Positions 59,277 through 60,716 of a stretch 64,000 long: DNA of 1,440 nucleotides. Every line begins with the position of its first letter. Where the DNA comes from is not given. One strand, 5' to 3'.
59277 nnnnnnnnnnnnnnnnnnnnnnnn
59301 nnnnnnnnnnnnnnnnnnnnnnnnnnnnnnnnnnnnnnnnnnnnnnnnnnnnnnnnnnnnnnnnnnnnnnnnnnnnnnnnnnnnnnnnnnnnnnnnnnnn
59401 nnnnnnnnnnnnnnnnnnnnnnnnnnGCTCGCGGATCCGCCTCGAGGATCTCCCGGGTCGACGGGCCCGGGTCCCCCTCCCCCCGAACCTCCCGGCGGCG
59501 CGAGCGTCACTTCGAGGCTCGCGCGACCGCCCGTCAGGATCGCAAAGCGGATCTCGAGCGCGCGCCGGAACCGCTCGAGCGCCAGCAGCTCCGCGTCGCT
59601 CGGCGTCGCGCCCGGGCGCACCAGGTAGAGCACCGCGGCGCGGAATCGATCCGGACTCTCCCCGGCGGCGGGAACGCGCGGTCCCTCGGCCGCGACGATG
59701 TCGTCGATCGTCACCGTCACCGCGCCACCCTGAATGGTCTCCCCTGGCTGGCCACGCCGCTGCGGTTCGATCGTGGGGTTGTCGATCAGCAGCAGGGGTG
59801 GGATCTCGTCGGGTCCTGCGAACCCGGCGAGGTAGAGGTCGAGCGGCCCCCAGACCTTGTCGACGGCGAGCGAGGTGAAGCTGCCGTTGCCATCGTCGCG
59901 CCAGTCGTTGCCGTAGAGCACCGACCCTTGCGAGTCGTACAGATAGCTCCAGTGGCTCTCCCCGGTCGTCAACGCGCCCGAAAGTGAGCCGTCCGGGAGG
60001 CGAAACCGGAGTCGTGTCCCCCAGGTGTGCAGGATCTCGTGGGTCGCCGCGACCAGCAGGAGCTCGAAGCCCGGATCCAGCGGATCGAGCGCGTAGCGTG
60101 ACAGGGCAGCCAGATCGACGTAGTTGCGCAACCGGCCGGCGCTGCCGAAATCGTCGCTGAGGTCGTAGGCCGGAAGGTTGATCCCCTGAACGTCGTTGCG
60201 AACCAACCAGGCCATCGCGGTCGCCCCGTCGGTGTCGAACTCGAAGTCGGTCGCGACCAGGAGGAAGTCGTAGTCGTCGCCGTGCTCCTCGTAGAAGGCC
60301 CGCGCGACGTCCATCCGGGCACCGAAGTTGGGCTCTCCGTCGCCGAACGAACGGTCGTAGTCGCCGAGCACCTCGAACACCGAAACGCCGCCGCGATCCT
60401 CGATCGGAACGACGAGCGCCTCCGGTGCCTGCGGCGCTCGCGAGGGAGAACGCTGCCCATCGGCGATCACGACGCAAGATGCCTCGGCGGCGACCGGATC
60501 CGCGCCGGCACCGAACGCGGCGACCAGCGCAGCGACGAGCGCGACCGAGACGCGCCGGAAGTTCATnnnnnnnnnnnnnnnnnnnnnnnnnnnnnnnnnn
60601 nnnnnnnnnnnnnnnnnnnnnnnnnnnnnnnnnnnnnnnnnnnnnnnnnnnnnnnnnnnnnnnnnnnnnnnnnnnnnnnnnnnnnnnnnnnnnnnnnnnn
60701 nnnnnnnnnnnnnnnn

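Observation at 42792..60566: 5924-aa protein with an unusual domain mix, including an N-terminal HExxH domain and terpenoid-cyclase / alpha2-macroglobulin-like toroid repeats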

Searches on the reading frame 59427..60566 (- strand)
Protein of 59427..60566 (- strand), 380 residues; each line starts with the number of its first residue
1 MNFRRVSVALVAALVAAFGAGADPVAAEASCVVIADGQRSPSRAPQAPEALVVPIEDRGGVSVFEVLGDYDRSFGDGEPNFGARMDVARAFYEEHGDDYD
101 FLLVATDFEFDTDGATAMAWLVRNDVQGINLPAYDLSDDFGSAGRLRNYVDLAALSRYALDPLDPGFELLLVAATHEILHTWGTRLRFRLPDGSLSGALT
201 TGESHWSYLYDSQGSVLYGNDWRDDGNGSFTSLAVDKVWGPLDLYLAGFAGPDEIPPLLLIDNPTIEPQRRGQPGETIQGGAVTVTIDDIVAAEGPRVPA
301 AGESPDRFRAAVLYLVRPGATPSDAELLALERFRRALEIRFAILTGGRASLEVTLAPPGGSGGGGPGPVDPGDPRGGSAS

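Call 7: search_protein_families(library=pfam, proteins=[window:59427-60566:-], max_evalue=10)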
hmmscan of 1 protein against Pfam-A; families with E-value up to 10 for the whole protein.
window:59427-60566:- (380 aa): 1 family
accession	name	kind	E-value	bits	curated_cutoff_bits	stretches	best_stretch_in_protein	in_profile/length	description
PF24167.1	DUF7411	-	0.043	13.8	28.7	1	26-70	91-135/194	Family of unknown function (DUF7411)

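Call 9: search_solved_structures(query=window:59427-60566:-, max_evalue=10, show_alignments=2)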
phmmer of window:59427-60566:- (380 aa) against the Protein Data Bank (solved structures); distinct sequences matched with E-value up to 10: 0.

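Call 10: find_homologous_proteins(query=window:59427-60566:-)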
Query window:59427-60566:- (380 aa): 25 proteins with E <= 0.001 among 8000 candidates.
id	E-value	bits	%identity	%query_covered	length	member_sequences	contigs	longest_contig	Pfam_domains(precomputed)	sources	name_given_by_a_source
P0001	1.8e-91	325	50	84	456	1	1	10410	-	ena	-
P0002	3.9e-84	301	49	86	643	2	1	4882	PF13243.13,PF00432.28,PF13249.13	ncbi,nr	ncbi:MAG TPA: prenyltransferase/squalene oxidase repeat-containing protein, partial [Thermoanaerobac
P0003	6.6e-73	264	50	69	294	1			-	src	-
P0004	8.3e-72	260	45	81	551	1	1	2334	PF09136.17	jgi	jgi:hypothetical protein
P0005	6.6e-70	254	42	81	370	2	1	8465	-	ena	-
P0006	1.3e-69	253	41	89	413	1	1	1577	-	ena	-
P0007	7.0e-66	241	40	85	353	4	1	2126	-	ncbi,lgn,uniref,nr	ncbi:hypothetical protein SAMN02745216_05295 [Desulfatibacillum alkenivorans DSM 16219]|uniref:Uncha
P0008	8.5e-66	241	46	67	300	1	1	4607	-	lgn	-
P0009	1.3e-60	224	40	77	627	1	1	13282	PF09136.17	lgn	-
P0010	2.2e-60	223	40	79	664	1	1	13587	PF07603.18,PF09136.17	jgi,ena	-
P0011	1.4e-59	220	41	75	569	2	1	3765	PF09136.17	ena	-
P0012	4.4e-58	215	45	65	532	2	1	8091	PF09136.17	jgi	-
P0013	8.4e-57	211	41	74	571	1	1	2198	PF09136.17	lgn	-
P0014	2.6e-56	209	44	62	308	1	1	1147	-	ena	-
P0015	3.2e-46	176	49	46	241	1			-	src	-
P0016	3.3e-44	170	37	73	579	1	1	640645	PF06119.20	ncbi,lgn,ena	-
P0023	7.9e-17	79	32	71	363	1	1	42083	-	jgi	jgi:hypothetical protein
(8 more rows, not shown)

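Call 23: predict_structure(alignment_id=A1)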
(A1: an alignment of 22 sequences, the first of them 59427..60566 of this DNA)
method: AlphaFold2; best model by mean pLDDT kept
length: 380 residues; sequences in the alignment: 22
mean_pLDDT: 82.8   pTM: 0.81
mean pLDDT of the five models: 82.8, 82.4, 81.9, 80.3, 80.2
residues with pLDDT >= 90: 233; 70-90: 71; 50-70: 12; < 50: 64
segments of 3 or more residues with pLDDT < 50: 1-43, 362-380
pLDDT, mean of each block of 10 residues (from residue 1): 39 40 35 42 52 93 95 89 95 95 97 90 94 95 97 92 89 93 86 89 75 81 94 85 95 95 89 90 95 96 97 97 94 96 96 83 46 43
secondary structure, 60 per line:
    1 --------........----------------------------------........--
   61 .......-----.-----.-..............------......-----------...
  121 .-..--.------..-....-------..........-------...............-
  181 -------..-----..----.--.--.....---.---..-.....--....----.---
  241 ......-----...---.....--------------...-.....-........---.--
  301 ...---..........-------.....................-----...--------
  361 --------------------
elements in order: H9-16 E51-58 E61-67 H81-94 E101-106 E118-121 H137-140 E148-154 H165-179 E207-211 E222-226 E229-232 H241-246 E258-262 E277-279 E281-285 H287-294 E307-316 H324-344 E350-352

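Call 27: fold_search(model_id=the predicted structure, library=pdb)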
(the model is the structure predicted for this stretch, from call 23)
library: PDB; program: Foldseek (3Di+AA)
matches with E <= 10: 40; with E <= 0.001: 0
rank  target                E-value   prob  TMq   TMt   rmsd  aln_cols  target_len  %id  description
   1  4i1y_A                1.5e+00  0.03  0.06  0.09  15.3        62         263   16  The structure of Cysteine synthase from Mycobacterium ulcerans Agy99 (released 2012-12-26)
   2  4ohd                  2.4e+00  0.02  0.14  0.12   9.5       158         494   10  LEOPARD Syndrome-Associated SHP2/A461T mutant (released 2014-09-24)
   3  3lao_A                2.7e+00  0.03  0.10  0.15   7.1        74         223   12  Crystal Structure of Enoyl-CoA Hydratase from Pseudomonas aeruginosa PA01 (released 2010-01-19)
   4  5fsu_B                2.7e+00  0.01  0.09  0.13  10.8       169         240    8  Crystal structure of Trypanosoma brucei macrodomain (crystal form 1) (released 2016-04-20)
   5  4i1y_B                2.9e+00  0.01  0.06  0.08  14.4        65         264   17  The structure of Cysteine synthase from Mycobacterium ulcerans Agy99 (released 2012-12-26)
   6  5etj_A                3.2e+00  0.01  0.12  0.14  20.6       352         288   12  Crystal structure of purine nucleoside phosphorylase (E258D, L261A) mutant from human complexed with DADMe-ImmG and ph (released 2016-09-14)
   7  1nxu_B                3.7e+00  0.02  0.07  0.08   9.4        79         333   20  CRYSTAL STRUCTURE OF E. COLI HYPOTHETICAL OXIDOREDUCTASE YIAK NORTHEAST STRUCTURAL GENOMICS CONSORTIUM TARGET ER82. (released 2003-03-11)
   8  7ny6                  3.7e+00  0.01  0.11  0.17  10.0       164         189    7  Crystal structure of the Capsaspora owczarzaki macroH2A macrodomain (released 2021-11-24)
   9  9jxu_A                3.9e+00  0.01  0.06  0.08  14.0        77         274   12  Crystal structure of cysteine synthase A from Limosilactobacillus reuteri LR1 in its apo form (released 2024-11-13)
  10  1s20_G                4.1e+00  0.02  0.07  0.08   9.4        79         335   20  A novel NAD binding protein revealed by the crystal structure of E. Coli 2,3-diketogulonate reductase (YiaK) NORTHEAST (released 2004-01-20)
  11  1nxu_A                5.0e+00  0.02  0.08  0.09   8.6        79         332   22  CRYSTAL STRUCTURE OF E. COLI HYPOTHETICAL OXIDOREDUCTASE YIAK NORTHEAST STRUCTURAL GENOMICS CONSORTIUM TARGET ER82. (released 2003-03-11)
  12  5fsz                  5.0e+00  0.01  0.11  0.15  16.3       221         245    7  Crystal structure of Trypanosoma cruzi macrodomain (released 2016-04-20)
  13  2qmh_F                5.0e+00  0.01  0.05  0.11  16.7       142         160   10  structure of V267F mutant HprK/P (released 2007-09-18)
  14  5ies_C                5.0e+00  0.00  0.07  0.12  18.6       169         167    9  Crystal structure of VRC01c-HuGL2 Fab from an HIV-1 naive donor in complex with with a germline-targeting gp120 engine (released 2016-04-06)
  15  8p0c_A                5.3e+00  0.01  0.11  0.18  10.5       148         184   15  Rubella virus p150 macro domain (apo) (released 2024-01-17)
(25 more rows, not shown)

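Call 29: search_protein_representatives(alignment_id=A1)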
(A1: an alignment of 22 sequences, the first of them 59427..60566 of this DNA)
Query: 22 sequences, 479 profile positions. Proteins with E-value up to 0.001 (for the whole library): 6169; up to 1e-10: 4978; up to 1e-30: 2698. The best 150 are listed.
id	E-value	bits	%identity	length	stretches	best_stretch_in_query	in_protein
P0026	8.1e-171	585.5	-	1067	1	40-478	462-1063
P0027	5.4e-170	582.8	-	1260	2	45-479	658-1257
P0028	1.6e-168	578.0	-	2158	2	57-479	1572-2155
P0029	2.6e-168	577.2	-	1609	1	56-479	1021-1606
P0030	3.6e-167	573.5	-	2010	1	40-479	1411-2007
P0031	3.7e-166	570.1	-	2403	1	56-479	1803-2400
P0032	6.7e-166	569.3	-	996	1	42-478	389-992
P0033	8.3e-163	559.1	-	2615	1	45-479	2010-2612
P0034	8.9e-163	559.0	-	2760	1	56-479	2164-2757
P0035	1.2e-161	555.2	-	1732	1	53-479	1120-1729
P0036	5.3e-161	553.2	-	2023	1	48-479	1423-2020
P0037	1.6e-160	551.6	-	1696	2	56-479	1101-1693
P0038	2.9e-160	550.7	-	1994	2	53-479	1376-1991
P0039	8.1e-160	549.2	-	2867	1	53-479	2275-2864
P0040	5.0e-159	546.6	-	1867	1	44-478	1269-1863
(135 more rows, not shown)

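Call 38: search_solved_structures(query=A1, max_evalue=10, show_alignments=3)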
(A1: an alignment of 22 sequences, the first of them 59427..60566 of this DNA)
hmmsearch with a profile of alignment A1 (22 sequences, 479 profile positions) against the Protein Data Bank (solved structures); distinct sequences matched with E-value up to 10: 0.

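Call 43: fold_search(model_id=the predicted structure, library=viral)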
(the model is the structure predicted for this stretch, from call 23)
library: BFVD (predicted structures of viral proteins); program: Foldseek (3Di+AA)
matches with E <= 10: 48; with E <= 0.001: 0
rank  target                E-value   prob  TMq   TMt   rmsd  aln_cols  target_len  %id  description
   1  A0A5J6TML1            3.5e-02  0.63  0.15  0.23   7.3       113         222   15  (no name in the UniProt tables at hand)
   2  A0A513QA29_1          2.8e-01  0.10  0.13  0.06  12.1       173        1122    8  Polyprotein 1a (Fragment) [Porcine torovirus]
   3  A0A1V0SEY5            5.8e-01  0.04  0.13  0.16  15.5       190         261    8  Protein tyrosine phosphatase [Hokovirus HKV1]
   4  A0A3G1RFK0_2          1.1e+00  0.05  0.14  0.05  11.6       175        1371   10  (no name in the UniProt tables at hand)
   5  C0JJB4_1              1.3e+00  0.02  0.10  0.05  12.4       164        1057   12  Non-structural polyprotein p200 [Rubella virus]
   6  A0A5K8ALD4            2.2e+00  0.03  0.13  0.26  23.3       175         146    9  P182 protein (Fragment) [Little cherry virus 2]
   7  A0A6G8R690            2.2e+00  0.01  0.10  0.08  33.4       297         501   10  Baseplate wedge tail fiber connector [Synechococcus phage S-H34]
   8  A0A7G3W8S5            2.2e+00  0.01  0.06  0.03  20.4        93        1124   15  Putative RdRp [Phakopsora tobravirus B]
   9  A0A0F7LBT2            2.4e+00  0.01  0.06  0.04  20.3       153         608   13  Peptidase S74 domain-containing protein [uncultured marine virus]
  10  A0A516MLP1            3.0e+00  0.01  0.07  0.05  14.8       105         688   11  (no name in the UniProt tables at hand)
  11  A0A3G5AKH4            3.2e+00  0.03  0.12  0.11  13.8       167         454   12  RPB5 subunit of DNA-directed RNA polymerase [Solumvirus sp.]
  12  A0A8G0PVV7            3.2e+00  0.01  0.10  0.09  21.4       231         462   11  (no name in the UniProt tables at hand)
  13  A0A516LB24            3.4e+00  0.01  0.08  0.07  17.5       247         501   16  (no name in the UniProt tables at hand)
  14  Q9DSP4                4.1e+00  0.04  0.09  0.07   6.1        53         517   26  Non-structural protein NS1 [St Croix River virus]
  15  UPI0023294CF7         4.1e+00  0.01  0.12  0.09  19.1       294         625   10  (no name look-up for this kind of identifier)
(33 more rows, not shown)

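Call 55: search_protein_families(library=pfam, alignment_id=A1, max_evalue=0.1)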
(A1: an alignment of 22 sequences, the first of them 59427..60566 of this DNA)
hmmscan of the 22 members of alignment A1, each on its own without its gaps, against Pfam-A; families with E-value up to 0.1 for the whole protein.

A. member 1, window:59427-60566:- (380 aa): 1 family
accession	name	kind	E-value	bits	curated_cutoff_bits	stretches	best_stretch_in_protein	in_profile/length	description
PF24167.1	DUF7411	-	0.043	13.8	28.7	1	26-70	91-135/194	Family of unknown function (DUF7411)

B. families by the number of members that match (of 22 scanned): 16 families
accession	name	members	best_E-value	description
PF09136.16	Glucodextran_B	6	5e-12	Glucodextranase, domain B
PF22352.2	K319L-like_PKD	4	0.0027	K319L-like, PKD domain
PF06119.19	NIDO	3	1.4e-05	Nidogen-like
PF19077.6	Big_13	2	0.0018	Bacterial Ig-like domain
PF07495.19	Y_Y_Y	2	0.0068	Y_Y_Y domain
PF22820.2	TcaA_3rd_4th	2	0.051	TcaA protein 3rd/4th domain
PF13243.12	SQHop_cyclase_C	1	3.2e-09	Squalene-hopene cyclase C-terminal domain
PF07603.17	Lcl_C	1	1.4e-07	Lcl C-terminal domain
PF00432.27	Prenyltrans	1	1.2e-06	Prenyltransferase alpha-alpha toroid domain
PF13249.12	SQHop_cyclase_N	1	2.6e-05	Squalene-hopene cyclase N-terminal domain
PF07678.20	TED_complement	1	0.00075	A-macroglobulin TED domain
PF16656.11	Pur_ac_phosph_N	1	0.00086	Purple acid Phosphatase, N-terminal domain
PF02494.22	HYR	1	0.0098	HYR domain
PF14869.12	DUF4488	1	0.028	Domain of unknown function (DUF4488)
PF24167.1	DUF7411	1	0.043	Family of unknown function (DUF7411)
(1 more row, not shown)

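Call 66: find_homologous_proteins(query=A1, max_evalue=0.1)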
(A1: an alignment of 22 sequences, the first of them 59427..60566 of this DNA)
Query A1 (22 sequences) (380 aa, profile of the alignment): 45 proteins with E <= 0.1 among 8000 candidates.
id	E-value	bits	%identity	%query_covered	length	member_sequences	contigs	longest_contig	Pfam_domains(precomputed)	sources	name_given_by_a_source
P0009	9.1e-176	604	40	77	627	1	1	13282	PF09136.17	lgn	-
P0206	4.6e-174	598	40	79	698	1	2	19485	PF09136.17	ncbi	-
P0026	2.6e-170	586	43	77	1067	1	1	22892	PF07603.18,PF09136.17,PF16656.12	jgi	jgi:hypothetical protein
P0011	1.3e-169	583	41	75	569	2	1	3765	PF09136.17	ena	-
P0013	1.9e-166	573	41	74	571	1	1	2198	PF09136.17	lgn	-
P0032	2.1e-165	569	39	79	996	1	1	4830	PF13715.13,PF13620.13,PF17210.10,PF09136.17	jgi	jgi:hypothetical protein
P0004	1.3e-164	567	45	81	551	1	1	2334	PF09136.17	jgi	jgi:hypothetical protein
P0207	6.2e-162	558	41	82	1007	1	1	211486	PF13205.13,PF00415.25,PF13540.13,PF24908.1,PF05345.19,PF25384.2,PF25390.2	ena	-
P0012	3.8e-156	539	45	65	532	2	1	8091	PF09136.17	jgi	-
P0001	1.1e-147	511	50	84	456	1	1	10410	-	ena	-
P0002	6.0e-139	482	49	86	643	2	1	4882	PF13243.13,PF00432.28,PF13249.13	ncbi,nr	ncbi:MAG TPA: prenyltransferase/squalene oxidase repeat-containing protein, partial [Thermoanaerobac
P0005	8.0e-139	482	42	81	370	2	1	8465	-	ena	-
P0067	1.1e-134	468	41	83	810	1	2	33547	PF07678.21,PF07705.18,PF13243.13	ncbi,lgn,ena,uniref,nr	ncbi:CARDB domain-containing protein [Geobacter sp.]|uniref:CARDB domain-containing protein n=1 Tax=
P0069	4.2e-134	466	42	78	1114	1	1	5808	PF07495.20,PF21027.4,PF22352.3,PF00801.27,PF17963.8,PF17892.8,PF05345.19,PF02010.22,PF18911.7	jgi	jgi:hypothetical protein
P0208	3.8e-132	460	43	83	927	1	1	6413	PF07678.21,PF07705.18,PF13243.13,PF00432.28,PF13249.13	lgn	-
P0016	4.9e-123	430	37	73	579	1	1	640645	PF06119.20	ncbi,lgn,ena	-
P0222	2.7e-63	233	25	78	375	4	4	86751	-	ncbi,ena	-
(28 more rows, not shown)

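Call 86: search_protein_families(library=phrogs, proteins=[window:59427-60446:-], max_evalue=1)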
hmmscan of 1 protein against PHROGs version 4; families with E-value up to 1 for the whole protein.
window:59427-60446:- (340 aa): 1 family
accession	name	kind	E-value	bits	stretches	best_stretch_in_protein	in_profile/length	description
phrog_24356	-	unknown function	0.34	12.1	1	240-268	13-41/54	-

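Call 87: search_protein_families(library=ncbifam, proteins=[window:59427-60446:-], max_evalue=1)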
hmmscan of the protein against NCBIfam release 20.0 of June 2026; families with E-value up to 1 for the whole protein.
window:59427-60446:- (340 aa): 0 families
